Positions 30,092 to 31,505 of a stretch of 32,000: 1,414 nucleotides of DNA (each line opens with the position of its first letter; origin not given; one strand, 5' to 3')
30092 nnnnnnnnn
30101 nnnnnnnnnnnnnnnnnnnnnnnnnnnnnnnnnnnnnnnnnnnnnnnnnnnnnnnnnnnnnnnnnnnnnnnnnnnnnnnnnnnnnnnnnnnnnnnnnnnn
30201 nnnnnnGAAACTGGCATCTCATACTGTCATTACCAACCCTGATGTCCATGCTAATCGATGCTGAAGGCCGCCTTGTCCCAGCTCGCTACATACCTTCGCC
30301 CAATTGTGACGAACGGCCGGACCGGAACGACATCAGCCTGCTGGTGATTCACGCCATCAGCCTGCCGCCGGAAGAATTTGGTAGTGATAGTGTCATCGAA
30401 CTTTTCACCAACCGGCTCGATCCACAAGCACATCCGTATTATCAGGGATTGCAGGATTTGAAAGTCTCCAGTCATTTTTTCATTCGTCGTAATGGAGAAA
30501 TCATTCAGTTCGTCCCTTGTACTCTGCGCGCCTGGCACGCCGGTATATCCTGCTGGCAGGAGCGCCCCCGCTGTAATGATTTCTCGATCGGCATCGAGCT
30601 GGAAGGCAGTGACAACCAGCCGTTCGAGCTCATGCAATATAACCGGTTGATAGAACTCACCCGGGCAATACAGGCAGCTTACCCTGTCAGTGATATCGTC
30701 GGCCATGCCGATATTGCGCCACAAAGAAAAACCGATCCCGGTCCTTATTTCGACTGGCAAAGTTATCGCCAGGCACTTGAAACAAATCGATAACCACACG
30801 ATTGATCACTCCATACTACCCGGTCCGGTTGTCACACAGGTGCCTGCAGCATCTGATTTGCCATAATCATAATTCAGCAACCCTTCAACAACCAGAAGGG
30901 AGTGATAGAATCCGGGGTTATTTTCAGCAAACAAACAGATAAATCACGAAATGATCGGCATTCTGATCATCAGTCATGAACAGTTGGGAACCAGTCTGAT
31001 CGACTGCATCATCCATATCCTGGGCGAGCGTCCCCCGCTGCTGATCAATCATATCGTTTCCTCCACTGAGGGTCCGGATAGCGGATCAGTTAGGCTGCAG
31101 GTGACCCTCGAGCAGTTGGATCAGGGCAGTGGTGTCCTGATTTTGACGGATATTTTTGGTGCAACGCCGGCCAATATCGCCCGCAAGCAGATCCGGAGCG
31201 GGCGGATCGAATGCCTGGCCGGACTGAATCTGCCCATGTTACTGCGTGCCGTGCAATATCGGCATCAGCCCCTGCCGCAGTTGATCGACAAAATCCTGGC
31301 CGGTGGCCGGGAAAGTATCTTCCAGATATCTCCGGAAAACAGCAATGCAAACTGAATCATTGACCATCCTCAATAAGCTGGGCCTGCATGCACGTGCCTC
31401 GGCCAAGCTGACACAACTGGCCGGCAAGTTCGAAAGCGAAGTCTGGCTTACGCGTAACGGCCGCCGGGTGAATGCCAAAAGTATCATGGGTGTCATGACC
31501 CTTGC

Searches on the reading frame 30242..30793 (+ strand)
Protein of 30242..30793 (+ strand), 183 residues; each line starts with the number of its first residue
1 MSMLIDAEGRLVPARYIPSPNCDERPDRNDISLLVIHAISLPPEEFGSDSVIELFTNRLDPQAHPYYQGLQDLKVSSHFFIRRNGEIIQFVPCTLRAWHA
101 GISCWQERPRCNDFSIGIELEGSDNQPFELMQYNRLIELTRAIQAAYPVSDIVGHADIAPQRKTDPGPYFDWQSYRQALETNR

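Call 8: search_protein_families(library=pfam, proteins=[window:30242-30793:+], max_evalue=0.001)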
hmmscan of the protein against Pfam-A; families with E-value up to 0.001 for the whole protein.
window:30242-30793:+ (183 aa): 1 family
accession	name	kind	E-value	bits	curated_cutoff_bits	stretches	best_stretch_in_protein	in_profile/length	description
PF01510.30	Amidase_2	-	3.7e-31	108.6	26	1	28-168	2-131/131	N-acetylmuramoyl-L-alanine amidase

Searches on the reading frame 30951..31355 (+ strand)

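Call 8: search_protein_families(library=pfam, proteins=[window:30951-31355:+], max_evalue=0.001)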
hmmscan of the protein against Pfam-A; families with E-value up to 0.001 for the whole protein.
window:30951-31355:+ (134 aa): 1 family
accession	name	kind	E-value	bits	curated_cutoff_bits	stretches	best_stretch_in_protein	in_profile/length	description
PF03610.21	EIIA-man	-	1.3e-16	61.2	21.4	1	3-106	1-105/116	PTS system fructose IIA component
